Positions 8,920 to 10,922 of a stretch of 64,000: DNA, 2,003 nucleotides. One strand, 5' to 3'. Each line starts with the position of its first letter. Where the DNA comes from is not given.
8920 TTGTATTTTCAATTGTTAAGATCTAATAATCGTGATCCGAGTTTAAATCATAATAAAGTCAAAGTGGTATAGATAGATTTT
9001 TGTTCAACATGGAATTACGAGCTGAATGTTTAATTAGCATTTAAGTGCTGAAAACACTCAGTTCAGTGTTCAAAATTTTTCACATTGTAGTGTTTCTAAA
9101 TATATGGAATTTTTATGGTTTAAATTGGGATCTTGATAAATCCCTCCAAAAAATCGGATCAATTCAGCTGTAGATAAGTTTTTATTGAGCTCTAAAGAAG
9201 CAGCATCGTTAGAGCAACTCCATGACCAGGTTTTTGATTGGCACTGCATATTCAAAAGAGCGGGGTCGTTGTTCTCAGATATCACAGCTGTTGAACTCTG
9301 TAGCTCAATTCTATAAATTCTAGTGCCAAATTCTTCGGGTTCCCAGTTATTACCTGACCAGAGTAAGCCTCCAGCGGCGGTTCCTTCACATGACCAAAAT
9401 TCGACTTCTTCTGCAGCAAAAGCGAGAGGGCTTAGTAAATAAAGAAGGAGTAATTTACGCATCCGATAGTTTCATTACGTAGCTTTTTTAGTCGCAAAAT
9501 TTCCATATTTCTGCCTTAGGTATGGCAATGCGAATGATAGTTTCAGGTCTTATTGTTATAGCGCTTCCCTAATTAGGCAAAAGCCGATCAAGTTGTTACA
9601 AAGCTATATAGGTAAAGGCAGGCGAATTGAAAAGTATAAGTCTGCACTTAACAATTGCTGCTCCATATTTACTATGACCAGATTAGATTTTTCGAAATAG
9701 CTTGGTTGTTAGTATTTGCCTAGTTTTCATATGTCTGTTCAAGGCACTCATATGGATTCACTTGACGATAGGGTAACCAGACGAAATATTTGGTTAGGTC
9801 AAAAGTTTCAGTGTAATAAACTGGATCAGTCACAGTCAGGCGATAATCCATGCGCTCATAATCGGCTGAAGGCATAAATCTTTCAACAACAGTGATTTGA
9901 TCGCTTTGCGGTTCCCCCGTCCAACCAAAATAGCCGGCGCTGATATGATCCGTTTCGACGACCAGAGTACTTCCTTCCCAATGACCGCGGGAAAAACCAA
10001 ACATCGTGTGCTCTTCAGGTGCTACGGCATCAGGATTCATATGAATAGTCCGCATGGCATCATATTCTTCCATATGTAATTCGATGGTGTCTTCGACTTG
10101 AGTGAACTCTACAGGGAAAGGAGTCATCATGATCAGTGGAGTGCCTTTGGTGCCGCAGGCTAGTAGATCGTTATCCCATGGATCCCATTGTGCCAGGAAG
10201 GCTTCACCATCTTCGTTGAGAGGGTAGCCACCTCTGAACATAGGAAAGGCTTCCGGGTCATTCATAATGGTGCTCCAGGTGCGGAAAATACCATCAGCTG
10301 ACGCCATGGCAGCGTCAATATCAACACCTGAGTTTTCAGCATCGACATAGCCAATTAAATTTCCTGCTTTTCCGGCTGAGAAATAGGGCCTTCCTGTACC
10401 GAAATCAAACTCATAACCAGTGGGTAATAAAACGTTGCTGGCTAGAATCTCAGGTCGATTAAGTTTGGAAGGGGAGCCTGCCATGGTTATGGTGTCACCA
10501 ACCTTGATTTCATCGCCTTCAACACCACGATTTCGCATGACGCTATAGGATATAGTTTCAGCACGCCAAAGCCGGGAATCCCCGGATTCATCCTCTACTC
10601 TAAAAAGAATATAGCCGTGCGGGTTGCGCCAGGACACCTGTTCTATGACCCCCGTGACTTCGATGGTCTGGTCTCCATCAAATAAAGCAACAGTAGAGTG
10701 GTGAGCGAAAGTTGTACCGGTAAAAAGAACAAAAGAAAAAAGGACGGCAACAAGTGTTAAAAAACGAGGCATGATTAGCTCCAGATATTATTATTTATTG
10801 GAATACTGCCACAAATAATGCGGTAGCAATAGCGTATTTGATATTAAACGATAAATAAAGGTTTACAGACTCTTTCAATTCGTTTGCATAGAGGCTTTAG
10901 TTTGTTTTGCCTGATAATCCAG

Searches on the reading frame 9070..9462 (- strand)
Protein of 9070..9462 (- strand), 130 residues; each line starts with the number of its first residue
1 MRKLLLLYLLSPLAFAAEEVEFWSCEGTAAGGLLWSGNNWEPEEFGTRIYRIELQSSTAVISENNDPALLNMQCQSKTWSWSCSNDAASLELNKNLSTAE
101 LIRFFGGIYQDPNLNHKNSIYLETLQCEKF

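Call 3: search_protein_families(library=pfam, proteins=[window:9070-9462:-], max_evalue=1)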
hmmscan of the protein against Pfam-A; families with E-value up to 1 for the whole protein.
window:9070-9462:- (130 aa): 1 family
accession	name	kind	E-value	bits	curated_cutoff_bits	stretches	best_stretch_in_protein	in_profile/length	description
PF08958.15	DUF1871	-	0.013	16.3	22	1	38-76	7-45/77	Domain of unknown function (DUF1871)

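Call 4: search_protein_families(library=ncbifam, proteins=[window:9070-9462:-], max_evalue=1)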
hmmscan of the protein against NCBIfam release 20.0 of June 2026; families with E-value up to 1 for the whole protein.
window:9070-9462:- (130 aa): 0 families

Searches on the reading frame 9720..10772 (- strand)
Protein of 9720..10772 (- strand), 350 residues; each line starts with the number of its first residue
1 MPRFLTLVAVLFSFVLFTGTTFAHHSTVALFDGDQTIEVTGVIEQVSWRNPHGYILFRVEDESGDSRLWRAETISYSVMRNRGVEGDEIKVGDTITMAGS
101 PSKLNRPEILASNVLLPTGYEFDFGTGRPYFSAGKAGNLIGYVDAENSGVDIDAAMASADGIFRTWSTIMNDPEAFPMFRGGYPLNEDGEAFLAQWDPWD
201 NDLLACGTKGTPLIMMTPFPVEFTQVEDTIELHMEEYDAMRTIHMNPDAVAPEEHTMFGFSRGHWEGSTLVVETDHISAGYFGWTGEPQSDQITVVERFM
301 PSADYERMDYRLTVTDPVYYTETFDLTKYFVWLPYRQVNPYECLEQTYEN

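Call 3: search_protein_families(library=pfam, proteins=[window:9720-10772:-], max_evalue=1)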
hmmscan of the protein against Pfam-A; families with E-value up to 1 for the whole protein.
window:9720-10772:- (350 aa): 2 families
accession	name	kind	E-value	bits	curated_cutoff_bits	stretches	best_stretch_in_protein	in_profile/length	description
PF19649.4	DUF6152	-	2.3e-17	63.3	27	1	19-103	7-90/98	Family of unknown function (DUF6152)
PF13567.11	DUF4131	-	0.0097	16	31.6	1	4-107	32-136/165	Domain of unknown function (DUF4131)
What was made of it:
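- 9720..10772 (-): Third paralogue, unlinked: exported 350-aa protein made of DUF6152 (mature N-terminus HHS) plus a calycin-like domain homologous to A and B. Pfam DUF6152 2.3e-17 (call 3).
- On DUF6152 (PF19649), for the 9720-10772 protein: 63.3 bits against 27, residues 19-103 (call 3).
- Closest known: Pfam DUF6152. Same: The N-terminal domain of the third paralogue (9720-10772) is a member (63 bits against a cut-off of 27; call 3).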

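Call 4: search_protein_families(library=ncbifam, proteins=[window:9720-10772:-], max_evalue=1)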
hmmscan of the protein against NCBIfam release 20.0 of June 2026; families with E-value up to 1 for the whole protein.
window:9720-10772:- (350 aa): 0 families

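Call 61: find_homologous_proteins(query=window:9720-10772:-)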
Query window:9720-10772:- (350 aa): 672 proteins with E <= 0.001 among 2022 candidates; the best 120 are listed.
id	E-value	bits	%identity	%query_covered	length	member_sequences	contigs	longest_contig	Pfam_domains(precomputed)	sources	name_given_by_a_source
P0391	8.0e-222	754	91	100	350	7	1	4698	PF19649.5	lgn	-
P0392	1.4e-221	753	91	100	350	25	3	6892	PF19649.5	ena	-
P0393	2.5e-210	716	86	100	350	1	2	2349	PF19649.5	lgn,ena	-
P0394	4.5e-210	715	86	100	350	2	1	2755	PF19649.5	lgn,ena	-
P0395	9.9e-210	714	87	99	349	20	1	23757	PF19649.5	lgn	-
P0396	2.5e-206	703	84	100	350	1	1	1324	PF19649.5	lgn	-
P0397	5.8e-200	682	84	96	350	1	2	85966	PF19649.5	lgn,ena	-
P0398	5.7e-199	679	80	99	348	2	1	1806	PF19649.5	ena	-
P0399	3.3e-198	676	83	99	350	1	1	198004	PF19649.5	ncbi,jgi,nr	ncbi:MAG: DUF6152 family protein [Gammaproteobacteria bacterium]|jgi:hypothetical protein|nr:DUF6152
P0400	2.4e-186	637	78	99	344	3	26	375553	PF19649.5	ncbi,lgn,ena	-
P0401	4.3e-186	636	77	99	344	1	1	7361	PF19649.5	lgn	-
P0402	1.2e-183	628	76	97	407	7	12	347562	PF19649.5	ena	-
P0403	1.6e-170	585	46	99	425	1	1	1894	PF19649.5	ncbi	-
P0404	3.0e-165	568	70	99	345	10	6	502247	PF19649.5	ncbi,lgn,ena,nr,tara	ncbi:MAG: hypothetical protein CMQ38_06805 [Gammaproteobacteria bacterium]|nr:hypothetical protein [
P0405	7.9e-164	563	71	95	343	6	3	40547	PF19649.5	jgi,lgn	jgi:hypothetical protein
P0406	4.6e-161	554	69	98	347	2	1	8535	PF19649.5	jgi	jgi:hypothetical protein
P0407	9.1e-146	504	59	99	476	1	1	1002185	PF19649.5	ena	-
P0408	1.1e-142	493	63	93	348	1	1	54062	PF19649.5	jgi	jgi:hypothetical protein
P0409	5.2e-142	491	62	96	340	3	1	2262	PF19649.5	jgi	jgi:hypothetical protein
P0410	9.7e-142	490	62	96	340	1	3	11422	PF19649.5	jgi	jgi:hypothetical protein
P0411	1.8e-141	489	61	99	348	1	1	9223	PF19649.5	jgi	jgi:Family of unknown function (DUF6152)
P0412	1.9e-141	489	65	93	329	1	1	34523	PF19649.5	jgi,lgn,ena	-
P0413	2.5e-141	489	60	99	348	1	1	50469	PF19649.5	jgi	jgi:hypothetical protein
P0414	6.4e-141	488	63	96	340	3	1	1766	PF19649.5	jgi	jgi:hypothetical protein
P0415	2.6e-140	486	61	98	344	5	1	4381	PF19649.5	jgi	jgi:hypothetical protein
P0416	3.1e-140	485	59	99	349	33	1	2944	PF19649.5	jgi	jgi:hypothetical protein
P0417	3.6e-140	485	61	99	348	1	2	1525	PF19649.5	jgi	-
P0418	9.4e-140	484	60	99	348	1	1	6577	PF19649.5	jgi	jgi:Family of unknown function (DUF6152)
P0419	1.2e-139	483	60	99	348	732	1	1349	PF19649.5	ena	-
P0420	1.6e-139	483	60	99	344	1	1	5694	PF19649.5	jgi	jgi:Family of unknown function (DUF6152)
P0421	1.7e-139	483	59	99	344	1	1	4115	PF19649.5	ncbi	-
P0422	1.8e-139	483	59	99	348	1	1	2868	PF19649.5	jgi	jgi:hypothetical protein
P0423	2.9e-139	482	59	99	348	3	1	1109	PF19649.5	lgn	-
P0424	3.0e-139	482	60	99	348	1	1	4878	PF19649.5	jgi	jgi:hypothetical protein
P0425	3.2e-139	482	60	99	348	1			PF19649.5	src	-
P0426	4.0e-139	482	60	98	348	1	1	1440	PF19649.5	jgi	jgi:hypothetical protein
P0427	4.5e-139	482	60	99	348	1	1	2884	PF19649.5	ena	-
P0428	4.5e-139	482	60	99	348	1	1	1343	PF19649.5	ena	-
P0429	4.6e-139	481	61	94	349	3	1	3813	PF19649.5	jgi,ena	-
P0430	5.4e-139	481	60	99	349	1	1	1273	PF19649.5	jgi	jgi:hypothetical protein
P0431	5.9e-139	481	61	94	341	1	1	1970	PF19649.5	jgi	jgi:Family of unknown function (DUF6152)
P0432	6.0e-139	481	60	98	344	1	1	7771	PF19649.5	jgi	jgi:hypothetical protein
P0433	6.3e-139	481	60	99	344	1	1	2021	PF19649.5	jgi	-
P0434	7.1e-139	481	59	99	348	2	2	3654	PF19649.5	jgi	jgi:hypothetical protein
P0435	1.1e-138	480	60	99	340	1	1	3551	PF19649.5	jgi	jgi:hypothetical protein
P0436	1.1e-138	480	60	99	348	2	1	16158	PF19649.5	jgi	jgi:hypothetical protein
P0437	1.3e-138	480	59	99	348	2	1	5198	PF19649.5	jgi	-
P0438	1.4e-138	480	60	99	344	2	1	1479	PF19649.5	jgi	jgi:hypothetical protein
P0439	1.7e-138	480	59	97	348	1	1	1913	PF19649.5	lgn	-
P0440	1.9e-138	479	60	99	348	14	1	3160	PF19649.5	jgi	-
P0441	2.7e-138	479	60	98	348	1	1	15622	PF19649.5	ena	-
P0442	2.8e-138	479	60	99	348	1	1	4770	PF19649.5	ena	-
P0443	2.9e-138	479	59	99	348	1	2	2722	PF19649.5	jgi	jgi:hypothetical protein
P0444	3.0e-138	479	61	99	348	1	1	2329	PF19649.5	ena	-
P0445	3.1e-138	479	61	96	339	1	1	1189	PF19649.5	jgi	jgi:hypothetical protein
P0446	3.8e-138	479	60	99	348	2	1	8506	PF19649.5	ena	-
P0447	5.3e-138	478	59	99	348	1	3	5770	PF19649.5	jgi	jgi:hypothetical protein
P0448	5.4e-138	478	60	97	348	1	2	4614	PF19649.5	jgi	jgi:hypothetical protein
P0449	8.9e-138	477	60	99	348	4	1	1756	PF19649.5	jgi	jgi:hypothetical protein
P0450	9.1e-138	477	61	99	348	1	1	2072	PF19649.5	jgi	jgi:hypothetical protein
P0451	9.7e-138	477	60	99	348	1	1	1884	PF19649.5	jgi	jgi:hypothetical protein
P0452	1.0e-137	477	60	99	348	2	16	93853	PF19649.5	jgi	jgi:hypothetical protein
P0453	1.0e-137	477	61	93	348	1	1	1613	PF19649.5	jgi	jgi:hypothetical protein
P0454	1.1e-137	477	59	99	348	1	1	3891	PF19649.5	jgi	jgi:hypothetical protein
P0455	1.2e-137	477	60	99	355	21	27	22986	PF19649.5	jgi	jgi:hypothetical protein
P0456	1.2e-137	477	60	99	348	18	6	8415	PF19649.5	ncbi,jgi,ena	jgi:hypothetical protein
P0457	1.2e-137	477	60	98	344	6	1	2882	PF19649.5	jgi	jgi:hypothetical protein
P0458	1.2e-137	477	60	99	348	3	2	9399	PF19649.5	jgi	jgi:hypothetical protein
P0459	1.2e-137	477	62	93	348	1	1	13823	PF19649.5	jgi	jgi:hypothetical protein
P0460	1.3e-137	477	60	98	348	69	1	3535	PF19649.5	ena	-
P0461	1.3e-137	477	60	98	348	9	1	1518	PF19649.5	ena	-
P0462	1.4e-137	477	59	99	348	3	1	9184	PF19649.5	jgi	jgi:hypothetical protein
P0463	1.4e-137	477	62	93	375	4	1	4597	PF19649.5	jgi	jgi:hypothetical protein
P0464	1.6e-137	476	63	93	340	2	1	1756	PF19649.5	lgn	-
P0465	1.6e-137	476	60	98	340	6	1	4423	PF19649.5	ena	-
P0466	1.7e-137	476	60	99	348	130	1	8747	PF19649.5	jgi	jgi:Family of unknown function (DUF6152)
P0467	1.8e-137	476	59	99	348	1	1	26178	PF19649.5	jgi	jgi:hypothetical protein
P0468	2.1e-137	476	60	99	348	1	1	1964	PF19649.5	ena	-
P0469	2.2e-137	476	59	99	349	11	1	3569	PF19649.5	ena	-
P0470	2.3e-137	476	59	99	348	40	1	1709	PF19649.5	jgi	jgi:hypothetical protein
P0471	2.7e-137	476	61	97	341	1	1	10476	PF19649.5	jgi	jgi:Family of unknown function (DUF6152)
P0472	2.7e-137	476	60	99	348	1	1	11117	PF19649.5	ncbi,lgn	-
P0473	2.9e-137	476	60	99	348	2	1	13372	PF19649.5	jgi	-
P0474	2.9e-137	476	58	99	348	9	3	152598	PF19649.5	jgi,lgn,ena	-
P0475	3.5e-137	475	60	99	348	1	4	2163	PF19649.5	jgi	jgi:hypothetical protein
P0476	3.6e-137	475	60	99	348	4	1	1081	PF19649.5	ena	-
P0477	4.0e-137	475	62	96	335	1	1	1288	PF19649.5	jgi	jgi:hypothetical protein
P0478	4.6e-137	475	60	99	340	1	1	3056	PF19649.5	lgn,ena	-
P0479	5.2e-137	475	58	99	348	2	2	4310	PF19649.5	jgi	jgi:hypothetical protein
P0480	5.3e-137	475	61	97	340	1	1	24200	PF19649.5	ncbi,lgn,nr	ncbi:MAG: hypothetical protein JXB36_16475 [Gammaproteobacteria bacterium]|nr:hypothetical protein [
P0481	5.4e-137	475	60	98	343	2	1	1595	PF19649.5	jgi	jgi:hypothetical protein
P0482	5.4e-137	475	61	94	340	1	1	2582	PF19649.5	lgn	-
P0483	6.4e-137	474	60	99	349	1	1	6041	PF19649.5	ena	-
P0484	7.4e-137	474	59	99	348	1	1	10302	PF19649.5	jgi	jgi:hypothetical protein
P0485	8.0e-137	474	59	99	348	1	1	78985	PF19649.5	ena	-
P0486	8.0e-137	474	60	99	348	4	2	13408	PF19649.5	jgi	jgi:hypothetical protein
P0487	8.4e-137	474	59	99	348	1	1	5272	PF19649.5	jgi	jgi:hypothetical protein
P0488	8.9e-137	474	60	99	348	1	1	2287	PF19649.5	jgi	jgi:hypothetical protein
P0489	9.1e-137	474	61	92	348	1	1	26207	PF19649.5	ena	-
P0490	1.2e-136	474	62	92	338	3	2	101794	PF19649.5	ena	-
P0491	1.4e-136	473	59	99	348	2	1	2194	PF19649.5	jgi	jgi:hypothetical protein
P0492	1.5e-136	473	60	99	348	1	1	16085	PF19649.5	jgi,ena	jgi:hypothetical protein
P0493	1.5e-136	473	60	99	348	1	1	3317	PF19649.5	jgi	-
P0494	1.6e-136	473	59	98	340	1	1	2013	PF19649.5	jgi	jgi:hypothetical protein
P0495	1.9e-136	473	60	99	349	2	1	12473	PF19649.5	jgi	-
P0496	2.0e-136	473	60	98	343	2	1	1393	PF19649.5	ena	-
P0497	2.1e-136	473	60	99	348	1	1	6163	PF19649.5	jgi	jgi:hypothetical protein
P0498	2.1e-136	473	59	99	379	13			PF19649.5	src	-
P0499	2.2e-136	473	62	92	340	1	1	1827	PF19649.5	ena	-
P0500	2.4e-136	473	59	99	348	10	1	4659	PF19649.5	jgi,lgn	jgi:hypothetical protein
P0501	2.7e-136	472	60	97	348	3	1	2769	PF19649.5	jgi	jgi:hypothetical protein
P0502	3.1e-136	472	60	99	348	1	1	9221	PF19649.5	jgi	jgi:hypothetical protein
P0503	3.7e-136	472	60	99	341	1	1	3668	PF19649.5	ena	-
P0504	3.9e-136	472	60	97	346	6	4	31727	PF19649.5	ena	-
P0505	4.1e-136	472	60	98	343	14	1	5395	PF19649.5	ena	-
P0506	4.3e-136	472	59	98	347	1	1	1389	PF19649.5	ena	-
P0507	4.7e-136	472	61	99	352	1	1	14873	PF19649.5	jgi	jgi:hypothetical protein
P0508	5.6e-136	471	59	96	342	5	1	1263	PF19649.5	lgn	-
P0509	6.5e-136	471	60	97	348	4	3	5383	PF19649.5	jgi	jgi:hypothetical protein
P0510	7.1e-136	471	59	99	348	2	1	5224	PF19649.5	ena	-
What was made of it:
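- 9720..10772 (-): The architecture is conserved in 672 homologues (call 61).
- The calycin-like domain is fused to DUF6152 in 672 homologues (call 61).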

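Call 62: find_encoding_contigs(protein=P0404, flank=6000, max_places=3)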
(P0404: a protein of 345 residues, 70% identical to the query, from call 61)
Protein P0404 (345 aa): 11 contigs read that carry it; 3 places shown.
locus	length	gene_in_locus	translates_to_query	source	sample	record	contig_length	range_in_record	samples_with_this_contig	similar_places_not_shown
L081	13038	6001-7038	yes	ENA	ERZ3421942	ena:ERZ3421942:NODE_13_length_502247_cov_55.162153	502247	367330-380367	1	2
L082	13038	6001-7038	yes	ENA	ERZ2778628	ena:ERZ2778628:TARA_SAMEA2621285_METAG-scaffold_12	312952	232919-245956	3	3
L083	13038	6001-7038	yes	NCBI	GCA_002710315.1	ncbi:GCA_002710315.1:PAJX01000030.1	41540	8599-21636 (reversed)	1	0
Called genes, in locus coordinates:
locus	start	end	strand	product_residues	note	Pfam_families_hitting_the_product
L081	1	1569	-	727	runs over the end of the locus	PF06452:CBM9_1 (faint), PF19313:DUF5916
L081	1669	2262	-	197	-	PF06080:DUF938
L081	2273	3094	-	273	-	-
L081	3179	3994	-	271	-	-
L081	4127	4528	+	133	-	PF01381:HTH_3 (weak)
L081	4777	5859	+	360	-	PF12146:Hydrolase_4 (faint), PF00561:Abhydrolase_1, PF12697:Abhydrolase_6 (faint)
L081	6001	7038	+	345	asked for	PF19649:DUF6152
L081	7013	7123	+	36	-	-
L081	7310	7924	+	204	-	PF01323:DSBA, PF13743:Thioredoxin_5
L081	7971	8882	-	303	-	PF00126:HTH_1, PF03466:LysR_substrate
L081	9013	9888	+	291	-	PF00775:Dioxygenase_C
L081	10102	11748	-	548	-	PF00118:Cpn60_TCP1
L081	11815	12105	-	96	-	PF00166:Cpn10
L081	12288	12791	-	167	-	PF04186:FxsA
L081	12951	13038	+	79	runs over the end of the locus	PF10982:DUF2789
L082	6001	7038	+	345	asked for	PF19649:DUF6152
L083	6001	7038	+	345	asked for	PF19649:DUF6152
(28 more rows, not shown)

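Call 63: find_encoding_contigs(protein=P0407, flank=6000, max_places=2)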
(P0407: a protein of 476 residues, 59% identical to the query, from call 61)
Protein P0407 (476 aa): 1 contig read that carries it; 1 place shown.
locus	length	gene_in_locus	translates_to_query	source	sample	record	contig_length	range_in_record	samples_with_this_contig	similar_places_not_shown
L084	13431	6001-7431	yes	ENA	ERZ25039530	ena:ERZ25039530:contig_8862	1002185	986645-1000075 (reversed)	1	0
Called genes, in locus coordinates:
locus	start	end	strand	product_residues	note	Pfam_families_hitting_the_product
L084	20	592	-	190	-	PF13489:Methyltransf_23, PF13847:Methyltransf_31, PF08241:Methyltransf_11, PF08242:Methyltransf_12, PF13649:Methyltransf_25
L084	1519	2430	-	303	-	PF01435:Peptidase_M48 (weak)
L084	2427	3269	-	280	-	-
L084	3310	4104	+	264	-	-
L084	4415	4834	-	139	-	-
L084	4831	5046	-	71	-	-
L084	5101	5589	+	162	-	PF19649:DUF6152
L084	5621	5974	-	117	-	-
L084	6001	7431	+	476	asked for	PF19649:DUF6152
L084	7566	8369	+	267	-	PF13709:DUF4159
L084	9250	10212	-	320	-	PF07676:PD40 (faint)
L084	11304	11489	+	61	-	-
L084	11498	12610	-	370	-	PF01436:NHL (faint), PF07494:Reg_prop (faint)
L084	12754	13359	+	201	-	PF00578:AhpC-TSA (weak), PF08534:Redoxin (weak)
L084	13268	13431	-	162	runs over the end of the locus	-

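Call 64: find_encoding_contigs(protein=P0474, flank=6000, max_places=2)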
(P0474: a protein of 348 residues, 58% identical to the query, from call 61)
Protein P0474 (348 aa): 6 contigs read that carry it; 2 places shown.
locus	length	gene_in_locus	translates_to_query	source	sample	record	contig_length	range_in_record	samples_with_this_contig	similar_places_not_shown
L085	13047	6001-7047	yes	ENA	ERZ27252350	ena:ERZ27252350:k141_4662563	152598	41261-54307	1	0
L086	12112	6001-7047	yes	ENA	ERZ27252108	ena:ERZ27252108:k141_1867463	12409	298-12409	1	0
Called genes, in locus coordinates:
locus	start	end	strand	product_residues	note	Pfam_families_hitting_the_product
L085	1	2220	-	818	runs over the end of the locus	PF07626:PSD3, PF07637:PSD5, PF07631:PSD4, PF07627:PSCyt3, PF07624:PSD2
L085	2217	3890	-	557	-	PF12796:Ank_2, PF13637:Ank_4, PF12796:Ank_2, PF00023:Ank, PF13637:Ank_4 (weak), PF13857:Ank_5 (weak), PF00023:Ank (weak), PF12796:Ank_2, +3 more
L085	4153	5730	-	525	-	PF13231:PMT_2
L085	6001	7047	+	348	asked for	PF19649:DUF6152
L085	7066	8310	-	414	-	PF00756:Esterase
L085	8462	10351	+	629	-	PF01011:PQQ, PF13360:PQQ_2, PF01011:PQQ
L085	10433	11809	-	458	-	PF01425:Amidase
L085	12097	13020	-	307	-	PF12740:PETase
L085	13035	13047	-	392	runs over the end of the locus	PF02276:CytoC_RC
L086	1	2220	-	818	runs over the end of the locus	PF07626:PSD3, PF07637:PSD5, PF07631:PSD4, PF07627:PSCyt3, PF07624:PSD2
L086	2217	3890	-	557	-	PF12796:Ank_2, PF13637:Ank_4, PF12796:Ank_2, PF00023:Ank, PF13637:Ank_4 (weak), PF13857:Ank_5 (weak), PF00023:Ank (weak), PF12796:Ank_2, +3 more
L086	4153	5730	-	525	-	PF13231:PMT_2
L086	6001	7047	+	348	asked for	PF19649:DUF6152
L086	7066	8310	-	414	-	PF00756:Esterase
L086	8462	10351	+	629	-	PF01011:PQQ, PF13360:PQQ_2, PF01011:PQQ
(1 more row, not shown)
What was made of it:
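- Homologues of the 350-aa protein lie next to alpha/beta hydrolases, esterases, a PETase-family gene and PQQ dehydrogenases (calls 62, 64). Neighbourhoods of the 350-aa family are variable (calls 62-64).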

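Call 78: search_solved_structures(query=A4, max_evalue=10, show_alignments=2)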
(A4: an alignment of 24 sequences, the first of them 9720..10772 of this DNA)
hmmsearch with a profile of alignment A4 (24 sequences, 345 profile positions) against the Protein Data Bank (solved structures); distinct sequences matched with E-value up to 10: 13.
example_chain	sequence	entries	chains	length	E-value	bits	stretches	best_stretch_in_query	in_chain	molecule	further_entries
2b44_A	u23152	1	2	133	0.062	15.5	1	40-119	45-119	Glycyl-glycine endopeptidase lytM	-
2b0p_A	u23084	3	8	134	0.063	15.5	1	40-119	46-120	Glycyl-glycine endopeptidase lytM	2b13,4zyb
1woc_A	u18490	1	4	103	0.07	15.3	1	51-122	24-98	Primosomal replication protein n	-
1txy_A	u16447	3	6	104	0.07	15.3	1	51-122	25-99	Primosomal replication protein n | Replication restart protein PriB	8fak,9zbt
9zbu_A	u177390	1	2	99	0.084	15.1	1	51-121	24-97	Replication restart protein PriB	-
2ccz_A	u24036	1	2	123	0.084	15.1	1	51-122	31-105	PRIMOSOMAL REPLICATION PROTEIN N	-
1v1q_A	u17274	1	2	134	0.1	14.8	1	51-122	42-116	PRIMOSOMAL REPLICATION PROTEIN N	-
4apv_A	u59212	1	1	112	0.13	14.5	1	51-122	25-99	PRIMOSOMAL REPLICATION PROTEIN N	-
5wqv_A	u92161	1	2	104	0.17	14.1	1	51-122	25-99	Primosomal replication protein N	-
2pnh_A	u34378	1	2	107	0.2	13.8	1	51-122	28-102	Primosomal replication protein n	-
6smf_A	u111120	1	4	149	0.45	12.6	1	15-66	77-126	3-dehydroquinate dehydratase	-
6xi3_AAA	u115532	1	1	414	0.58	12.3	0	32-98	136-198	Large adhesion protein (Lap) involved in biofilm formation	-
2wkd_A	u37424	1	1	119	0.64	12.2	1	83-136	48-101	ORF34P2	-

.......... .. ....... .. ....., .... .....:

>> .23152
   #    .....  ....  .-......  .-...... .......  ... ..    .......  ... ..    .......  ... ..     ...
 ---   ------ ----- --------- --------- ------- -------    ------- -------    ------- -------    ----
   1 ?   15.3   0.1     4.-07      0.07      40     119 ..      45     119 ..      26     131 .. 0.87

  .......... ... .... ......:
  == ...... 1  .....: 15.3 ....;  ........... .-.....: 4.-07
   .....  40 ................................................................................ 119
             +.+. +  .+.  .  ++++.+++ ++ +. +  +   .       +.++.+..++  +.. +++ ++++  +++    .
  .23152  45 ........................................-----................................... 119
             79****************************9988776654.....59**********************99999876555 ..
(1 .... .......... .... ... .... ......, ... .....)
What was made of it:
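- Its only structural hint is a sub-significant OB-fold match (PriB, E 0.07; call 78).
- Tried and rejected: DUF6152 family: only sub-significant OB-fold hits (PriB, LytM; E about 0.06-0.07; call 78).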
